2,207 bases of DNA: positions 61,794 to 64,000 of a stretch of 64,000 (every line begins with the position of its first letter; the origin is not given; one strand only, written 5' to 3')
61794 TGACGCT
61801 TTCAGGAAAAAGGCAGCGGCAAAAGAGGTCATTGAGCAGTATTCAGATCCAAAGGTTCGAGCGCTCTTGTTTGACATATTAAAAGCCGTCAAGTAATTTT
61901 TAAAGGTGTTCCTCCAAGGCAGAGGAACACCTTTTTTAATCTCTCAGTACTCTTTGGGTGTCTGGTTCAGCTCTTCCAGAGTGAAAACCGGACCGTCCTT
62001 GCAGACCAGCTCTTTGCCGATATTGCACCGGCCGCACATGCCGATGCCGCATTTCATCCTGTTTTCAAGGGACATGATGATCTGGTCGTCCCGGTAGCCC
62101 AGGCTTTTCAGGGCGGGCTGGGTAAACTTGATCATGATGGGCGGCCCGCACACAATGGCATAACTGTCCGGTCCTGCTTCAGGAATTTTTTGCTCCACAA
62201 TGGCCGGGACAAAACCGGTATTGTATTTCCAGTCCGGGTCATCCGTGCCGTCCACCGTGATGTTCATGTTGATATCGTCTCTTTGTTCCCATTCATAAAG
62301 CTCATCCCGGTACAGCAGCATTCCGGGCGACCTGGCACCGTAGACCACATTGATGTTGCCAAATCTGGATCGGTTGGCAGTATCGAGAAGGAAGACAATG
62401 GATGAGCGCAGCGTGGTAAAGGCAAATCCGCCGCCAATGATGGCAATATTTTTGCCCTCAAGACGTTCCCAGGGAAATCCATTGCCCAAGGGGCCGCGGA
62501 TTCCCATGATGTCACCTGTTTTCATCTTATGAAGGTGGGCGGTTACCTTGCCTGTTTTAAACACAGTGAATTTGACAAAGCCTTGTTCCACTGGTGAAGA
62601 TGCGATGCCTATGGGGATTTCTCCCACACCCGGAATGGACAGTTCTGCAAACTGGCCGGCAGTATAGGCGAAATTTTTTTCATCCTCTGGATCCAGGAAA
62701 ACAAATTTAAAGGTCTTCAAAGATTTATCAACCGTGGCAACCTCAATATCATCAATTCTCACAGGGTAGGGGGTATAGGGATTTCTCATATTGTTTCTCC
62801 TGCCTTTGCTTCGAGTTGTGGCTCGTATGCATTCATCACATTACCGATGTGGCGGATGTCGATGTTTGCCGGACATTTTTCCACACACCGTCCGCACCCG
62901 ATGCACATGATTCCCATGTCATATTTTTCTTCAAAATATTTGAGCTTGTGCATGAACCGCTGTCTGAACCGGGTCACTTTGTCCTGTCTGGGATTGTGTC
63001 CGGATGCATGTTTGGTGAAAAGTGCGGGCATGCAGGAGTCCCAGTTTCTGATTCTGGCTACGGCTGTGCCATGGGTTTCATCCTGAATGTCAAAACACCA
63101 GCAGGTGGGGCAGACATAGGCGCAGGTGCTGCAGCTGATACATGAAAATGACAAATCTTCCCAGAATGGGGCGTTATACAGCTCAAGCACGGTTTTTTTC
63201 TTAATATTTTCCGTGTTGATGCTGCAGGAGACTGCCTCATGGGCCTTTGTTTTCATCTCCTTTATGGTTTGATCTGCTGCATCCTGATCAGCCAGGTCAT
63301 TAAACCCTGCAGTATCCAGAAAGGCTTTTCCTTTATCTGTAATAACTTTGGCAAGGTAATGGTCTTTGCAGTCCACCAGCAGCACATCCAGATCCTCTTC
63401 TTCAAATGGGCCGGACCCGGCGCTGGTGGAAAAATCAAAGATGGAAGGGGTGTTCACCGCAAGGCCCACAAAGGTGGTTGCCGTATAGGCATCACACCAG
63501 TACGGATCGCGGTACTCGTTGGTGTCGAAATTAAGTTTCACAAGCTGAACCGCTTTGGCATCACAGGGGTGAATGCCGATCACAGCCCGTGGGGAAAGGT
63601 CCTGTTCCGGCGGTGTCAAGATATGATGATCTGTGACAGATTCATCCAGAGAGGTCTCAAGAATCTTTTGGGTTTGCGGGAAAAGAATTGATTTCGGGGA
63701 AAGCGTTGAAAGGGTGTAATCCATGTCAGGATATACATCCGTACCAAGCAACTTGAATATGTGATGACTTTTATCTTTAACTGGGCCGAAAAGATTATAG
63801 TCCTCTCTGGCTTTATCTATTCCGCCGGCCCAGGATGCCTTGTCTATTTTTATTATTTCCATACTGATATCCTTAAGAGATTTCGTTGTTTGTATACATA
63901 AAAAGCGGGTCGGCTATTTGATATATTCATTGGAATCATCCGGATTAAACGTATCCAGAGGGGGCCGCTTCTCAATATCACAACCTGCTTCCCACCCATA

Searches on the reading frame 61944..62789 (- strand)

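Call 61: search_protein_families(library=ncbifam, proteins=[window:61944-62789:-])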
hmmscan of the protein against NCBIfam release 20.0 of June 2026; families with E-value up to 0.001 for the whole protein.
window:61944-62789:- (281 aa): 22 families
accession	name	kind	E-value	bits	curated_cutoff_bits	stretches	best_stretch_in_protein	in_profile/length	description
NF006220.0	PRK08345.1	subfamily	1.1e-69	235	395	1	2-271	5-284/294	cytochrome-c3 hydrogenase subunit gamma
NF040835.1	sulfhyd_HydG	equivalog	2.9e-60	204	650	1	3-278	13-288/292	NADPH-dependent hydrogenase/sulfhydrogenase 1 subunit gamma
NF040830.1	sulfhyd_ShyC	equivalog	3.5e-55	187.2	600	1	3-272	2-279/288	NAD(P)-dependent hydrogenase/sulfhydrogenase 2 subunit gamma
TIGR02911.1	sulfite_red_B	equivalog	5.1e-51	173.3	288.6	1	39-271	28-253/261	anaerobic sulfite reductase subunit AsrB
NF000796.0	PRK00054.1-1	equivalog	1.2e-41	142.6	224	1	16-276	10-237/254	dihydroorotate dehydrogenase electron transfer subunit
NF004862.0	PRK06222.1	subfamily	6.3e-24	85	220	1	42-271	28-245/281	sulfide/dihydroorotate dehydrogenase-like FAD/NAD-binding protein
NF000798.0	PRK00054.1-3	equivalog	4e-23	82.3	219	1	37-273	26-241/244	dihydroorotate dehydrogenase electron transfer subunit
NF000799.0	PRK00054.1-4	equivalog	2.8e-20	72.5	314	1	58-273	53-255/258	dihydroorotate dehydrogenase electron transfer subunit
NF009414.0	PRK12778.1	equivalog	4.2e-20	71.6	1103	1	43-274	29-248/752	bifunctional dihydroorotate dehydrogenase B NAD binding subunit/NADPH-dependent glutamate synthase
TIGR01941.1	nqrF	equivalog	2.3e-15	56.4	295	1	26-239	194-400/405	NADH:ubiquinone reductase (Na(+)-transporting) subunit F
NF000797.0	PRK00054.1-2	equivalog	2.5e-15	56.5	270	1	41-270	41-261/267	dihydroorotate dehydrogenase electron transfer subunit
NF045803.1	MethMoxFADbindMmoC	equivalog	1.4e-12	47.1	500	1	25-238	122-336/343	aromatic/alkene monooxygenase hydroxylase FAD-binding subunit MmoC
NF040810.1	BenC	equivalog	5.9e-12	45.4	430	1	17-229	109-317/333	benzoate 1,2-dioxygenase electron transfer component BenC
NF009415.0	PRK12779.1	equivalog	9.1e-12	43.7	1519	1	41-257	676-893/944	putative bifunctional glutamate synthase subunit beta/2-polyprenylphenol hydroxylase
NF058606.1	GlBtMonoRdsGbcB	equivalog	3.1e-11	42.8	500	1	24-233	28-238/362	glycine betaine monooxygenase reductase subunit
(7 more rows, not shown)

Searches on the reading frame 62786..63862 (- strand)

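Call 61: search_protein_families(library=ncbifam, proteins=[window:62786-63862:-])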
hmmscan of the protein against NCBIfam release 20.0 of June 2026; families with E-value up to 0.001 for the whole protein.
window:62786-63862:- (358 aa): 12 families
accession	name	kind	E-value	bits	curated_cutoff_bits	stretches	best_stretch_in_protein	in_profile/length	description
NF040829.1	sulfhyd_ShyB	equivalog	4.5e-40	137.7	690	1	2-336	2-322/334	NAD(P)-dependent hydrogenase/sulfhydrogenase 2 subunit beta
NF040833.1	sulfhyd_HydB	equivalog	6.5e-39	133.8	750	1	14-343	14-336/367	NADPH-dependent hydrogenase/sulfhydrogenase 1 subunit beta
TIGR02910.1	sulfite_red_A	equivalog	4.1e-36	124.9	323.15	1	5-345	4-328/334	anaerobic sulfite reductase subunit AsrA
NF004537.0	PRK05888.1-3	equivalog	2.4e-05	24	163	0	301-333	96-128/204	NADH-quinone oxidoreductase subunit NuoI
TIGR02745.1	ccoG_rdxA_fixG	equivalog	3e-05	23.2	316.7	1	302-338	215-251/435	cytochrome c oxidase accessory protein CcoG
NF038196.1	ferrodoxin_EFR1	subfamily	4.3e-05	23.7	75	0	292-334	158-201/242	EFR1 family ferrodoxin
NF040864.1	HgcB_ferredoxin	equivalog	4.9e-05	23.1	99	0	319-334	15-30/93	mercury methylation ferredoxin HgcB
TIGR02912.1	sulfite_red_C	equivalog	5.3e-05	22.4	324.1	0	319-334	202-217/314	sulfite reductase subunit C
NF045670.1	quin_L_LdhH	equivalog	6.6e-05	21.4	800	0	313-339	349-375/706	L-lactate dehydrogenase (quinone) large subunit LdhH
TIGR01971.1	NuoI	subfamily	7.5e-05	22.3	113.05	0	280-335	8-60/121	NADH-quinone oxidoreductase, chain I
TIGR01945.1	rnfC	subfamily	0.00025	19.7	245.95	0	311-335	394-419/435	RnfABCDGE type electron transport complex subunit C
TIGR02176.1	pyruv_ox_red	equivalog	0.00043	18.2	911.35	0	214-352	662-771/1167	pyruvate:ferredoxin (flavodoxin) oxidoreductase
